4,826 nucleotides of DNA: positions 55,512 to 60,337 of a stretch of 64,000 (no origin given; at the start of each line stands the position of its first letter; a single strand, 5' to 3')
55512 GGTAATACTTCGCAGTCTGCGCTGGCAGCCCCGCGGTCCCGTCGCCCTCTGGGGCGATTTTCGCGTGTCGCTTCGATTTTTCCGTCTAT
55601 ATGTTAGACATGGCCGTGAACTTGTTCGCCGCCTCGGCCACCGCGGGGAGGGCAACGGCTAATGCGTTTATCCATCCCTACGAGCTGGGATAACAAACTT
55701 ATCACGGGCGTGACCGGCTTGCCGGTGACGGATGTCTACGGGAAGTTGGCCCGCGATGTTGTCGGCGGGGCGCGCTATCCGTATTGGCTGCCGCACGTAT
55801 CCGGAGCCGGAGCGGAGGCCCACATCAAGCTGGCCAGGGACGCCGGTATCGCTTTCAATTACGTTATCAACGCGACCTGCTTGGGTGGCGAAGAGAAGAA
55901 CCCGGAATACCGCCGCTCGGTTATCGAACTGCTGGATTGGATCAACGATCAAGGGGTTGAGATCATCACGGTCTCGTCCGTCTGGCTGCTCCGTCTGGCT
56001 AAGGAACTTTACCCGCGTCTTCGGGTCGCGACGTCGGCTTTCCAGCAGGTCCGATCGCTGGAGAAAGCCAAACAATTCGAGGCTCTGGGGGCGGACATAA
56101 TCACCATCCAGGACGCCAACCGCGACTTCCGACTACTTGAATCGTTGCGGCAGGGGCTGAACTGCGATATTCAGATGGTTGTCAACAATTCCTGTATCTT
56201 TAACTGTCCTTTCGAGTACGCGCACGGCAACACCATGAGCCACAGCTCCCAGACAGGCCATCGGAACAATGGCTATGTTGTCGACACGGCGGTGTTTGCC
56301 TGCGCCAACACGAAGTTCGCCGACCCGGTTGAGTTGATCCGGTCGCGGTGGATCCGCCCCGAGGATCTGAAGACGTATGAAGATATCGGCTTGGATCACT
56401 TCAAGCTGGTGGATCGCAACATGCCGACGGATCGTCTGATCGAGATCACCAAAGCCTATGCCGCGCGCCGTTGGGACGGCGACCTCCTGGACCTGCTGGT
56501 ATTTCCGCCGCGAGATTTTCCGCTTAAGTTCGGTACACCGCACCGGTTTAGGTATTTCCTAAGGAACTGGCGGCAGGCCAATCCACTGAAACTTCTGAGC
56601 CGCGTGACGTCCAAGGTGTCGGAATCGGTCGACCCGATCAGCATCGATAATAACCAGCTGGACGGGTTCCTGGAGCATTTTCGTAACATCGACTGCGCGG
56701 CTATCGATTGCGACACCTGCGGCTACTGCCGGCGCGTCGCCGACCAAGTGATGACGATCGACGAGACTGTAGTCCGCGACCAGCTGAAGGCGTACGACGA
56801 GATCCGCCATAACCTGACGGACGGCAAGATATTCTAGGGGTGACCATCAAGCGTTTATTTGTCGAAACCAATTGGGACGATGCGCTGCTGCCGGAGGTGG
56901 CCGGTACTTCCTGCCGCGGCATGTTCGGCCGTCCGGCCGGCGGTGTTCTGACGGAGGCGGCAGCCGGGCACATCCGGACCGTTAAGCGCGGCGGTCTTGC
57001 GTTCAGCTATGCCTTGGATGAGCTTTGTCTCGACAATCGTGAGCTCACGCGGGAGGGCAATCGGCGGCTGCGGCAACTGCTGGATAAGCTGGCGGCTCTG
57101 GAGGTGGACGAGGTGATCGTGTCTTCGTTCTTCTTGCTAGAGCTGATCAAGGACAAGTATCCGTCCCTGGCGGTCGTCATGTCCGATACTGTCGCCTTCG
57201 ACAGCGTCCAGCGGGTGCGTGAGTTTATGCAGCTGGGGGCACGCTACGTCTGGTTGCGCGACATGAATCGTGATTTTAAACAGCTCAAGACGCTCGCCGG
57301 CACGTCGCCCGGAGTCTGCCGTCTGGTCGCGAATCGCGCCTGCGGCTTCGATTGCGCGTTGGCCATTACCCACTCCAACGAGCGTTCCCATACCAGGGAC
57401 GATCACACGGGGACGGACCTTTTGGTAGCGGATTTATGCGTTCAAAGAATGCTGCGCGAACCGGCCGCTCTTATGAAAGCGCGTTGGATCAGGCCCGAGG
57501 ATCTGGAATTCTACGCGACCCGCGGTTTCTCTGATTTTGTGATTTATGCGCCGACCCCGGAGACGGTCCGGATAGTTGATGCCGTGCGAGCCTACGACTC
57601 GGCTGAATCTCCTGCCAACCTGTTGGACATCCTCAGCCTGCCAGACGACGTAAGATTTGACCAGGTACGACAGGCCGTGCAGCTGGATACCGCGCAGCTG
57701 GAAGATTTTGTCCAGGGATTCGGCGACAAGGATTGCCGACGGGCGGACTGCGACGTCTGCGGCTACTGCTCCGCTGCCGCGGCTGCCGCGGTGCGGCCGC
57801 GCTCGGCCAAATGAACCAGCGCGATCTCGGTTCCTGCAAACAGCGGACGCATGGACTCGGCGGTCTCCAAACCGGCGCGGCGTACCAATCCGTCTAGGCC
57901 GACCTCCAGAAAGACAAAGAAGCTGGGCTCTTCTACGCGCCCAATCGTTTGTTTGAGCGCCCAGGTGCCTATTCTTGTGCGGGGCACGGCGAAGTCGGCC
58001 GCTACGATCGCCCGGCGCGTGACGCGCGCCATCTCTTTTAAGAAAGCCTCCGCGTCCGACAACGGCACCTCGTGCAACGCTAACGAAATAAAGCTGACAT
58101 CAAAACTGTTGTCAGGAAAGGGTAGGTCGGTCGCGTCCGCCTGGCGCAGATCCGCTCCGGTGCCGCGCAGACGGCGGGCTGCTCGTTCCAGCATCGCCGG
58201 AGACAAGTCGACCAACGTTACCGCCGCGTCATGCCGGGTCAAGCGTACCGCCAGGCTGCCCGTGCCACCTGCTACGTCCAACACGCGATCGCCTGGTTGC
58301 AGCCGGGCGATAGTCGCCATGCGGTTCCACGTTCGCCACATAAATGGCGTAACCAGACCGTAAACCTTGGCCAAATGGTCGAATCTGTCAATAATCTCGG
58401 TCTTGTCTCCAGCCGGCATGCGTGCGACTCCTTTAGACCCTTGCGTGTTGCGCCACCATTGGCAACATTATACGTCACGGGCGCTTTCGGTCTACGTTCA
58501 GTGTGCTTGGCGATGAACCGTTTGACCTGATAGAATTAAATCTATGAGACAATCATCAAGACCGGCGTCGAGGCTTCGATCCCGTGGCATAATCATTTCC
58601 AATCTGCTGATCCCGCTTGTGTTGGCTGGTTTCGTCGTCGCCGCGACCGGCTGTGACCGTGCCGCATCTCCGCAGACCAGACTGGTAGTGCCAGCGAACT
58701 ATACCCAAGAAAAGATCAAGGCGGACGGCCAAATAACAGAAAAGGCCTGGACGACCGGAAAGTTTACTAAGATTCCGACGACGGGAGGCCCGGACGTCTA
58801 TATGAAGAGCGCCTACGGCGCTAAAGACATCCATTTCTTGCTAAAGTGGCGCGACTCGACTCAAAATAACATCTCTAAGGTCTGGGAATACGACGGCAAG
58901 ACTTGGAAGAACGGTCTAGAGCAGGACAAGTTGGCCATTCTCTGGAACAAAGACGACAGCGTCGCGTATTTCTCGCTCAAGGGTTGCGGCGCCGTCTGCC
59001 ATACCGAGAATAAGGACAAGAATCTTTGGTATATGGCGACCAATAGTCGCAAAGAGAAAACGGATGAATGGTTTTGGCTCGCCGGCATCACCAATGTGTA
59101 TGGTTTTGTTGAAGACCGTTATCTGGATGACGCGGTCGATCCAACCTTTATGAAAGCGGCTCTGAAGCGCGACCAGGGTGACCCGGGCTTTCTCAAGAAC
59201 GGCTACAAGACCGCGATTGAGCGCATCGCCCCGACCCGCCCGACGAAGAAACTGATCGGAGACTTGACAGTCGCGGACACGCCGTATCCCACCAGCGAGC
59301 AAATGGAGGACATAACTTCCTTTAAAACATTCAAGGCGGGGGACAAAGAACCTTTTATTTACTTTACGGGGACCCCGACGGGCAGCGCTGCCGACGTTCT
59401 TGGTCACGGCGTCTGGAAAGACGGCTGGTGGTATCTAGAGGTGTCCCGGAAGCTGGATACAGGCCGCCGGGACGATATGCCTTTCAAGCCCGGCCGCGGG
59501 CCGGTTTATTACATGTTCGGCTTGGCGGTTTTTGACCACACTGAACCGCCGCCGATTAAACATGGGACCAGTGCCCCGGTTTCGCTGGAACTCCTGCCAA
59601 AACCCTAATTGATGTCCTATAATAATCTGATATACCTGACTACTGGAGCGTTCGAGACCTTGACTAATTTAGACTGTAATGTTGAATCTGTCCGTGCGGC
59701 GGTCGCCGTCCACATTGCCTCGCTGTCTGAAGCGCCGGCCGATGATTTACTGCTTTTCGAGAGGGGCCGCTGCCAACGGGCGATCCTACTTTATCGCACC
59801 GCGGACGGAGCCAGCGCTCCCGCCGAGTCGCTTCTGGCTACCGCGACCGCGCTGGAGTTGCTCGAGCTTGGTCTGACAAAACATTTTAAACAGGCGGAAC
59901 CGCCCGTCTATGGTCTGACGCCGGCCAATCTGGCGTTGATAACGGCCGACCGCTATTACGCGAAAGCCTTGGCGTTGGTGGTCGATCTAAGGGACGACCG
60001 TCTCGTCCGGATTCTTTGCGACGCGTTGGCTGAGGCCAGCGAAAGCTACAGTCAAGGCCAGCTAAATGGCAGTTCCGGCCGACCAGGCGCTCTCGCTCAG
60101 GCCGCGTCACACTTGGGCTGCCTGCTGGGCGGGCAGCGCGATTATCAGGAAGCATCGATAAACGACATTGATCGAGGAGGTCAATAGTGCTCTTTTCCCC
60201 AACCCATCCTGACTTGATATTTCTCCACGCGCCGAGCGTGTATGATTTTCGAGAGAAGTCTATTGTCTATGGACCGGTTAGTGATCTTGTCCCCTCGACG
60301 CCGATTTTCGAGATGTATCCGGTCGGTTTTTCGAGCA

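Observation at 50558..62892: Isoprenoid-quinone-like biosynthesis cluster embedded in the cytochrome island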

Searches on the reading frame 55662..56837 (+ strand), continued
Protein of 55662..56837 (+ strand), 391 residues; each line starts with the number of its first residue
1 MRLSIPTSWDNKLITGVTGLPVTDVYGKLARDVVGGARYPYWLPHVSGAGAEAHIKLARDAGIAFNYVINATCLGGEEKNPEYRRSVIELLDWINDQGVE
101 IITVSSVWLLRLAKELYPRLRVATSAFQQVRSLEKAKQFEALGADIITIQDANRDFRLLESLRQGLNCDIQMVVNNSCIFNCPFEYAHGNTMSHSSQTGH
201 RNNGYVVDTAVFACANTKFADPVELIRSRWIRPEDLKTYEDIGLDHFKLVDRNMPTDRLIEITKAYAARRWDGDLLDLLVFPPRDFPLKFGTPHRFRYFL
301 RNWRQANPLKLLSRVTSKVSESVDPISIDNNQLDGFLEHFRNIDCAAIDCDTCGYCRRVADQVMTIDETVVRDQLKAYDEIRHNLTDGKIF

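Call 93: fold_search(model_id=the predicted structure, library=pdb)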
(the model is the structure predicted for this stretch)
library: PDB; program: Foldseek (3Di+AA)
matches with E <= 10: 1900; with E <= 0.001: 198
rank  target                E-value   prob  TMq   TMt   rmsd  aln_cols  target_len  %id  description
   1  5d88                  7.6e-12  1.00  0.49  0.75   4.7       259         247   23  The Structure of the U32 Peptidase Mk0906 (released 2015-12-02)
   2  1yad_A                1.6e-06  1.00  0.35  0.67   5.2       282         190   12  Structure of TenI from Bacillus subtilis (released 2005-02-22)
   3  4u33_A                3.7e-06  1.00  0.35  0.22  13.4       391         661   13  Structure of Mtb GlgE bound to maltose (released 2015-07-22)
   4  5vz0_C                8.3e-06  1.00  0.37  0.16  12.2       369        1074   12  Crystal structure of Lactococcus lactis pyruvate carboxylase G746A mutant in complex with cyclic-di-AMP (released 2017-08-16)
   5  9pl0_E                1.2e-05  1.00  0.34  0.41   4.8       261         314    9  The structure of the Fusobacterium nucleatum Enoyl-Acyl Carrier Protein Reductase (FabK) bound to an inhibitor (released 2026-01-28)
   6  4u3c_A                1.5e-05  1.00  0.35  0.22  12.9       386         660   14  Docking Site of Maltohexaose in the Mtb GlgE (released 2015-07-22)
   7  9pl0_B                1.9e-05  1.00  0.33  0.40   4.8       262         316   10  The structure of the Fusobacterium nucleatum Enoyl-Acyl Carrier Protein Reductase (FabK) bound to an inhibitor (released 2026-01-28)
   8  5vz0_B                1.9e-05  1.00  0.36  0.15  12.9       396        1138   13  Crystal structure of Lactococcus lactis pyruvate carboxylase G746A mutant in complex with cyclic-di-AMP (released 2017-08-16)
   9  5gvj_A                2.0e-05  1.00  0.30  0.38  12.1       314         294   13  Structure of FabK (M276A) mutant from Thermotoga maritima (released 2017-04-26)
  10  2z6i_B                2.2e-05  1.00  0.29  0.34   7.9       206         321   14  Crystal Structure of S. pneumoniae Enoyl-Acyl Carrier Protein Reductase (FabK) (released 2008-04-01)
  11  3bw3                  2.3e-05  1.00  0.30  0.34  14.8       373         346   13  Crystal structures and site-directed mutagenesis study of nitroalkane oxidase from Streptomyces ansochromogenes (released 2009-01-13)
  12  3bw2                  3.0e-05  1.00  0.33  0.36   8.5       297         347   11  Crystal structures and site-directed mutagenesis study of nitroalkane oxidase from Streptomyces ansochromogenes (released 2009-01-13)
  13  4gkl_B                3.4e-05  1.00  0.34  0.32  13.9       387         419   10  Crystal structure of a noncanonic maltogenic alpha-amylase AmyB from Thermotoga neapolitana (released 2013-02-27)
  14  9hz1_A                3.8e-05  1.00  0.33  0.32   8.1       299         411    7  Crystal structure of AlfB (released 2025-06-04)
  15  4gkl_A                4.0e-05  1.00  0.36  0.34  10.3       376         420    8  Crystal structure of a noncanonic maltogenic alpha-amylase AmyB from Thermotoga neapolitana (released 2013-02-27)
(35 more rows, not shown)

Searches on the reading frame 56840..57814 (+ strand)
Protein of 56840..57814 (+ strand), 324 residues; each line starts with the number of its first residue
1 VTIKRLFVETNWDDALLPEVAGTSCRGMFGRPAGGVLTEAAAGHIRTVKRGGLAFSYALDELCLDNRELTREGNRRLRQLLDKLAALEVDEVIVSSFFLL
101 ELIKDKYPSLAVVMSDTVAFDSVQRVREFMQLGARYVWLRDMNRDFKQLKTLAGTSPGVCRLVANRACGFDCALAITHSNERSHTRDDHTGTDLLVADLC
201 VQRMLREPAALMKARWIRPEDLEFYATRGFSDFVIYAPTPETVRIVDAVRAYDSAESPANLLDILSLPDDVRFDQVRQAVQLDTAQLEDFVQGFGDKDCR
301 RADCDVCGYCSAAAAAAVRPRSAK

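Call 3: search_protein_families(library=pfam, proteins=[window:56840-57814:+], max_evalue=0.01)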
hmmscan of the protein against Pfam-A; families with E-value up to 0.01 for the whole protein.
window:56840-57814:+ (324 aa): 1 family
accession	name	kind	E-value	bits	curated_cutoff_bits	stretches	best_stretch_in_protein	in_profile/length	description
PF01136.24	Peptidase_U32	-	2.6e-07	30.6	22.4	1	76-139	3-66/233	Peptidase family U32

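Call 5: search_protein_families(library=ncbifam, proteins=[window:56840-57814:+], max_evalue=0.01)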
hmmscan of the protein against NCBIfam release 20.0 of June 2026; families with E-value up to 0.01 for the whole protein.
window:56840-57814:+ (324 aa): 0 families

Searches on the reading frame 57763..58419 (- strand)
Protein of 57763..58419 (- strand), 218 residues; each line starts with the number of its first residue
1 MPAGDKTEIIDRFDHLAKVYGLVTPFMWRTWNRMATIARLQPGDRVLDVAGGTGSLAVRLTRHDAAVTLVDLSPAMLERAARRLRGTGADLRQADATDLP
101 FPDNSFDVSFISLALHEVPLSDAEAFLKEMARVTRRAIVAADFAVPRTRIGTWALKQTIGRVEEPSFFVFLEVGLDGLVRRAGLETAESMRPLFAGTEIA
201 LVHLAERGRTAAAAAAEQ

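Call 8: search_protein_families(library=pfam, proteins=[window:57763-58419:-], max_evalue=1)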
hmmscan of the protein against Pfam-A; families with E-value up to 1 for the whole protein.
window:57763-58419:- (218 aa): 13 families
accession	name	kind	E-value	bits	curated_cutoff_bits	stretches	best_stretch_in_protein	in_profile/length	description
PF13649.12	Methyltransf_25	-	1.5e-22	80.5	27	1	46-135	1-94/97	Methyltransferase domain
PF08241.18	Methyltransf_11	-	1e-21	77.8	21.2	1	47-135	1-88/95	Methyltransferase domain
PF01209.24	Ubie_methyltran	-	3.2e-17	63.1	20.1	1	9-135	16-144/233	ubiE/COQ5 methyltransferase family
PF13847.12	Methyltransf_31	-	5.4e-14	52.5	27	1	42-135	3-102/145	Methyltransferase domain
PF08242.18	Methyltransf_12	-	6.3e-12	46.5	30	1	47-134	1-92/98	Methyltransferase domain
PF07021.18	MetW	-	1.2e-07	32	21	1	40-141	11-109/193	Methionine biosynthesis protein MetW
PF13489.12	Methyltransf_23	-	3.7e-06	27.2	27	1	38-135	18-109/164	Methyltransferase domain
PF02353.26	CMAS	-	0.00076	19.3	27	1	36-92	56-114/273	Mycolic acid cyclopropane synthetase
PF01135.25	PCMT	-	0.0012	19.1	20.3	1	34-119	65-156/210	Protein-L-isoaspartate(D-aspartate) O-methyltransferase (PCMT)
PF05175.20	MTS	-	0.018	15.1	23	1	43-96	32-90/170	Methyltransferase small domain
PF00398.26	RrnaAD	-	0.021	14.4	24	1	32-98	20-87/263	Ribosomal RNA adenine dimethylase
PF14252.11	DUF4347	-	0.048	13.9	24.6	1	122-168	105-152/164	Domain of unknown function (DUF4347)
PF01564.23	Spermine_synth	-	0.34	10.9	22.9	1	44-85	20-63/186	Spermine/spermidine synthase domain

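Call 43: search_protein_families(library=ncbifam, proteins=[window:57763-58419:-], max_evalue=0.01)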
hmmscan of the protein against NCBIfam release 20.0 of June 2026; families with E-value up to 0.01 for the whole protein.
window:57763-58419:- (218 aa): 50 families (the best 25 are shown)
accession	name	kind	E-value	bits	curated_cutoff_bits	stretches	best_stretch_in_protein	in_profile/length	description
NF001241.0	PRK00216.1-2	equivalog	3.7e-22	79.1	327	1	8-149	12-156/231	demethylmenaquinone methyltransferase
TIGR01934.1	MenG_MenH_UbiE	subfamily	1.4e-21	76.8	158.35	1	9-137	8-136/223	ubiquinone/menaquinone biosynthesis methyltransferase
NF043040.1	corrin_prot_MT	hypoth_equivalog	5.8e-19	68.4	180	1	37-153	35-160/216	corrinoid protein-associated methyltransferase CpaM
NF001244.0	PRK00216.1-5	equivalog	1.7e-18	66.8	216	1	6-137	7-148/236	bifunctional demethylmenaquinone methyltransferase/2-methoxy-6-polyprenyl-1,4-benzoquinol methylase UbiE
NF001240.0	PRK00216.1-1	equivalog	2.3e-17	62.9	378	1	22-135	42-161/251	bifunctional demethylmenaquinone methyltransferase/2-methoxy-6-polyprenyl-1,4-benzoquinol methylase UbiE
NF001242.0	PRK00216.1-3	equivalog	1.6e-16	60.5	351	1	12-136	33-169/258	bifunctional demethylmenaquinone methyltransferase/2-methoxy-6-polyprenyl-1,4-benzoquinol methylase UbiE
NF001243.0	PRK00216.1-4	equivalog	1e-13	51.2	235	1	8-136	15-145/237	demethylmenaquinone methyltransferase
NF045667.1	MTase_DVU1556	equivalog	4.5e-13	49.1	155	1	32-136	12-113/213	DVU_1556 family methyltransferase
TIGR02752.1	MenG_heptapren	equivalog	2.3e-12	47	419.85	1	8-136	13-143/231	demethylmenaquinone methyltransferase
NF041255.1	mycofact_MftM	equivalog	6e-12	45.5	200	1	38-141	135-240/289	mycofactocin oligosaccharide methyltransferase MftM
NF045882.1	PLipidMtase_Leg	equivalog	6.4e-12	45.7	390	1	45-135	45-136/207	phospholipid N-methyltransferase PmtA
NF045825.1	FAmtase_mtf2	equivalog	7.9e-12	44.9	400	1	30-137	47-153/248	fatty-acid O-methyltransferase Mtf2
NF004452.0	PRK05785.1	equivalog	1.2e-11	44.6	207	1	9-139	18-142/228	hypothetical protein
NF052510.1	methyltran_MpqE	exception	1.3e-11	44.3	335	1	27-147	30-158/234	methyl-plastoquinone biosynthesis methyltransferase MpqE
NF004851.0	PRK06202.1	equivalog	1.8e-11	44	243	1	41-151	59-173/237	hypothetical protein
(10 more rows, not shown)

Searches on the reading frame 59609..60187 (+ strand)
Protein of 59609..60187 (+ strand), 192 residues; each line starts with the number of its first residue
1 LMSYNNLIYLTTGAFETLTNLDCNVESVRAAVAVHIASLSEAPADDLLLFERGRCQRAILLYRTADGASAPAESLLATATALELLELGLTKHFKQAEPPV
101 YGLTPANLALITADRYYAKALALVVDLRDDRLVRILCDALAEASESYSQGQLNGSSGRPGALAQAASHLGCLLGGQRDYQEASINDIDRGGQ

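Call 3: search_protein_families(library=pfam, proteins=[window:59609-60187:+], max_evalue=0.01)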
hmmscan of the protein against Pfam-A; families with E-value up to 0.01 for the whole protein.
window:59609-60187:+ (192 aa): 0 families

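Call 5: search_protein_families(library=ncbifam, proteins=[window:59609-60187:+], max_evalue=0.01)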
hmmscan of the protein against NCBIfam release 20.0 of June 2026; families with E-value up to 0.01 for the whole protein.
window:59609-60187:+ (192 aa): 0 families

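Call 8: search_protein_families(library=pfam, proteins=[window:59609-60187:+], max_evalue=1)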
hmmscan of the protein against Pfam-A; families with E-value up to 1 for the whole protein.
window:59609-60187:+ (192 aa): 1 family
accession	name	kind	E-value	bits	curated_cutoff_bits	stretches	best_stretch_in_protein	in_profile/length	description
PF13374.12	TPR_10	-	0.64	10.6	27.5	1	163-182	2-21/42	Tetratricopeptide repeat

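Call 42: search_solved_structures(query=window:59609-60187:+, max_evalue=10, show_alignments=2)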
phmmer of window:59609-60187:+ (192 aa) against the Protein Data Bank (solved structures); distinct sequences matched with E-value up to 10: 3.
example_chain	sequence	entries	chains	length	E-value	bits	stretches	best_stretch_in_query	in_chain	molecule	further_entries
6jn1_A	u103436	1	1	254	1.1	12.4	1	98-177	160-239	Peptidase M23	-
6jn0_A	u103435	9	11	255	1.1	12.4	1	98-177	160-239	Peptidase M23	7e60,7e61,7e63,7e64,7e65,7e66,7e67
6jmz_A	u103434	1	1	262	1.2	12.3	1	98-177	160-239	Peptidase M23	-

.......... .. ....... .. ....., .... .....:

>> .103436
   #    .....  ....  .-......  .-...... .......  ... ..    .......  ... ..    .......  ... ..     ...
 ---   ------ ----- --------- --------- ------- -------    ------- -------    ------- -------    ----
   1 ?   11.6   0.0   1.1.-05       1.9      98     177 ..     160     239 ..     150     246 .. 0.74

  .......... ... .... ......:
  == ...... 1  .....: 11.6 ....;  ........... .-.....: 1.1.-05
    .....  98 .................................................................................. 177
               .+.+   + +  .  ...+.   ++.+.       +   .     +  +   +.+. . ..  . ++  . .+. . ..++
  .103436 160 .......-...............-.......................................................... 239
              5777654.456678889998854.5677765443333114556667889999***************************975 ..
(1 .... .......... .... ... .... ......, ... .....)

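Call 43: search_protein_families(library=ncbifam, proteins=[window:59609-60187:+], max_evalue=0.01)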
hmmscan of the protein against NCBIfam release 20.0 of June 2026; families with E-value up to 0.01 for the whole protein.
window:59609-60187:+ (192 aa): 0 families

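Call 47: predict_structure(protein=window:59609-60187:+)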
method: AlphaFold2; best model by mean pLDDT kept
length: 192 residues; sequences in the alignment: 1
mean_pLDDT: 43.2   pTM: 0.38
mean pLDDT of the five models: 43.2, 42.2, 36.9, 36.9, 33.2
residues with pLDDT >= 90: 0; 70-90: 0; 50-70: 56; < 50: 136
segments of 3 or more residues with pLDDT < 50: 1-13, 39-113, 147-192
pLDDT, mean of each block of 10 residues (from residue 1): 29 52 63 53 33 31 33 37 37 35 42 50 54 62 52 41 47 36 34 34
secondary structure, 60 per line:
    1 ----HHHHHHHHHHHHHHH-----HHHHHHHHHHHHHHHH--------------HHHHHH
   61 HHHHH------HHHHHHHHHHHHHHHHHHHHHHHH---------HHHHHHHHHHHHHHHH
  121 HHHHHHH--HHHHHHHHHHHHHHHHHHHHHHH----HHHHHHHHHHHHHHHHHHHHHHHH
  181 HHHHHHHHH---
elements in order: H5-19 H25-40 H55-65 H72-95 H105-127 H130-152 H157-189
